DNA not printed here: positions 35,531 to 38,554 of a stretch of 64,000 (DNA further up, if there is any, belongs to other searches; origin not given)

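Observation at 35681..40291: Translationally coupled three-gene module: NTT/TLC-like transporter-HEAT fusion, mini cNMP-binding protein and orphan periplasmic solute-binding lipoprotein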

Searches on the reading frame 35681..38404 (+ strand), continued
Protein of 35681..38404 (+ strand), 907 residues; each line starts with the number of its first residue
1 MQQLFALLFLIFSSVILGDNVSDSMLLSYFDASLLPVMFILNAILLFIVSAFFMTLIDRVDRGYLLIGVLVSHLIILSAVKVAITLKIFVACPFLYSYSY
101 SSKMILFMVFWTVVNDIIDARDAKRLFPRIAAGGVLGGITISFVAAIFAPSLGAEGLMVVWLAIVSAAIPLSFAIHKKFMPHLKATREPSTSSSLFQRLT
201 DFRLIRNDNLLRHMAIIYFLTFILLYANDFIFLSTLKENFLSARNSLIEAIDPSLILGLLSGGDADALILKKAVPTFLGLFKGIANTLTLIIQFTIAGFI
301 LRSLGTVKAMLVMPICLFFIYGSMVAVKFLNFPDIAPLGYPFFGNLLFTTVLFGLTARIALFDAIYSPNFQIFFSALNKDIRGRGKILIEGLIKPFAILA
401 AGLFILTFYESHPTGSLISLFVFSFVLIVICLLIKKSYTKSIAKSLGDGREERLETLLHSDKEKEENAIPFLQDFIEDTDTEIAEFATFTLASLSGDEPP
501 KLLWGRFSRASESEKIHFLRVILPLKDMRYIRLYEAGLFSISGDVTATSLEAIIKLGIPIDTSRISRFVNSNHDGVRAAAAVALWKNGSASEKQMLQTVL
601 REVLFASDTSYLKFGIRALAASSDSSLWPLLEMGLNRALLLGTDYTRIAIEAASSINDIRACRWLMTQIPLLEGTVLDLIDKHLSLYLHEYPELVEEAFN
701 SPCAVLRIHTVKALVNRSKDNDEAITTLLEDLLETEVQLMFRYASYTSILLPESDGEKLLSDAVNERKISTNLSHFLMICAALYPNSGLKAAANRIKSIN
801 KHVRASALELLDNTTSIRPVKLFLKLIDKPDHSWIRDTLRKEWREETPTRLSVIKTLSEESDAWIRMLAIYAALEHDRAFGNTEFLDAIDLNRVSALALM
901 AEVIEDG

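Call 78: find_related_loci(query=A6, collection=metagenome_contigs, flank=6000)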
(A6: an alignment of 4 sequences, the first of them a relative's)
Query A6 (910 aa) in metagenome_contigs; peptide patterns used: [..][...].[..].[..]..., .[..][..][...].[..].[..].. (x = any residue, [..] = any of these).
600 stretches matched a pattern (row limit reached: there are more); 453 encode a relative of the query (tblastn E <= 1e-3); the best 80 are kept; 80 distinct loci.
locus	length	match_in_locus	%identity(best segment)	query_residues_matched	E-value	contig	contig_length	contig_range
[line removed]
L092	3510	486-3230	41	6-909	0e+0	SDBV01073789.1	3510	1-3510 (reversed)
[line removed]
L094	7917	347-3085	41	6-910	0e+0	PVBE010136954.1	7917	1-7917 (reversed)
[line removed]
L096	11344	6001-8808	37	4-904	0e+0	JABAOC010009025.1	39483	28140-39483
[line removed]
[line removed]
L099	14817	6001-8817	37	5-910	0e+0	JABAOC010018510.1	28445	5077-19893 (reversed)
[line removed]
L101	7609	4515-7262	37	6-910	4e-179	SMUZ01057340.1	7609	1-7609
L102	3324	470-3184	36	38-910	0e+0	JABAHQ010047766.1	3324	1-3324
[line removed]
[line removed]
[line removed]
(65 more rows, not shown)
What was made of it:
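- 38090..38119 (+): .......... motif (aa 804-813), the most conserved patch of the HEAT domain; candidate docking site for the cNMP receptor. The same motif was picked automatically as the family-wide search pattern (call 78).
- Tried and rejected: I repeated it with 4 sequences (call 78).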

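Call 83: search_protein_families(library=pfam, alignment_id=A7, max_evalue=0.0001)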
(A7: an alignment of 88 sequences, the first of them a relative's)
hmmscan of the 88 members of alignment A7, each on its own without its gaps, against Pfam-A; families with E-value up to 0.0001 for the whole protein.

A. member 1, L091:5281-5976:+ (232 aa): 2 families
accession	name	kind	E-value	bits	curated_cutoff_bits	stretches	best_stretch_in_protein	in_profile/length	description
PF01569.27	PAP2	-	2.7e-16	60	27.2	1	112-211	6-127/130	PAP2 superfamily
PF14378.12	PAP2_3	-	2.7e-05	24.5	27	0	138-201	123-187/190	PAP2 superfamily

B. families by the number of members that match (of 88 scanned): 52 families (the first 25 are shown)
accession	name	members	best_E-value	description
PF00072.30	Response_reg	23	1e-30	Response regulator receiver domain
PF02518.31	HATPase_c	20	8.1e-29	Histidine kinase-, DNA gyrase B-, and HSP90-like ATPase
PF00989.32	PAS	15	1.6e-81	PAS fold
PF13188.13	PAS_8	15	1.9e-35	PAS domain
PF08448.16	PAS_4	14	2.8e-62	PAS fold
PF00512.31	HisKA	14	1.1e-08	His Kinase A (phospho-acceptor) domain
PF13426.13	PAS_9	12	2.8e-74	PAS domain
PF13354.11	Beta-lactamase2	12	7.5e-21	Beta-lactamase enzyme family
PF08447.18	PAS_3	11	1.7e-74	PAS fold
PF14598.12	PAS_11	7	6.3e-15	PAS domain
PF07228.17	SpoIIE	6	3.7e-54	Stage II sporulation protein E (SpoIIE)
PF13185.12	GAF_2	6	1.6e-16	GAF domain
PF01590.32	GAF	6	3e-16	GAF domain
PF24820.1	Diguanyl_cycl_sensor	6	8.8e-09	Diguanylate cyclase-like sensor domain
PF14501.12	HATPase_c_5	6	4.9e-07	GHKL domain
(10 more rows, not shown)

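Call 95: find_encoding_contigs(protein=P0001, flank=1000, max_places=3)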
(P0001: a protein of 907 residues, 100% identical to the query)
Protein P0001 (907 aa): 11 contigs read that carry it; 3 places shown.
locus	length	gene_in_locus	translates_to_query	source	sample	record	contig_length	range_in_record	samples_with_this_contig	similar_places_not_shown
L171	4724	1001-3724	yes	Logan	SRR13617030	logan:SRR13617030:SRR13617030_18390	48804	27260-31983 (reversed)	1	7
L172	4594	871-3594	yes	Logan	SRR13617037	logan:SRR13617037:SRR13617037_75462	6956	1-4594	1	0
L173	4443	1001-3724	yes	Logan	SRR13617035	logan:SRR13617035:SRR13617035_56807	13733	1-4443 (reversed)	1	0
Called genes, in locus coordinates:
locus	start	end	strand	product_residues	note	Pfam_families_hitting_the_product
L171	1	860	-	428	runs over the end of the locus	PF01120:Alpha_L_fucos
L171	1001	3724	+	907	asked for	PF13646:HEAT_2 (faint)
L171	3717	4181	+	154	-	PF00027:cNMP_binding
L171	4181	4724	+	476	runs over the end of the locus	PF13416:SBP_bac_8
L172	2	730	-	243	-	?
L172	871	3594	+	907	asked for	PF13646:HEAT_2 (faint)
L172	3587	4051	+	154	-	PF00027:cNMP_binding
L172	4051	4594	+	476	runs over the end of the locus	PF13416:SBP_bac_8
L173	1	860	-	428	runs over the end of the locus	PF01120:Alpha_L_fucos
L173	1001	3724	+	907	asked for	PF13646:HEAT_2 (faint)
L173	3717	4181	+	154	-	PF00027:cNMP_binding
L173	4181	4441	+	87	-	?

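Call 118: search_protein_representatives(alignment_id=A3)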
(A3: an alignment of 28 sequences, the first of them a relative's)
Query: 28 sequences, 881 profile positions. Proteins with E-value up to 0.001 (for the whole library): 162637; up to 1e-10: 63437; up to 1e-30: 13087. The best 150 are listed.
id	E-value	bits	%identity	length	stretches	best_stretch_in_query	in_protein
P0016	0.0e+00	1026.4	-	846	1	5-855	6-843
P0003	6.4e-298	1007.6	-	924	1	1-879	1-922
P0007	3.3e-288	975.5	-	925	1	8-881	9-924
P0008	2.6e-286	969.2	-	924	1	1-881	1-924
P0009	1.0e-280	950.8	-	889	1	8-878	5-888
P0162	2.5e-267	906.4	-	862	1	1-851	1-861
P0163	5.4e-265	898.7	-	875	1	6-850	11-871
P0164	3.4e-258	876.2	-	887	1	8-855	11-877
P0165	3.7e-256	869.5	-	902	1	8-863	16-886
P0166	6.0e-250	848.9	-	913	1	6-853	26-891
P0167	3.8e-249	846.3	-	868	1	6-850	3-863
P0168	5.8e-247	839.1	-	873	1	5-849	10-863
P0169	2.6e-243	827.0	-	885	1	10-856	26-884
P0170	9.9e-243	825.1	-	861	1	8-852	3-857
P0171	3.1e-242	823.4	-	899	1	12-878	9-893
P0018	1.3e-233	794.9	-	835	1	84-866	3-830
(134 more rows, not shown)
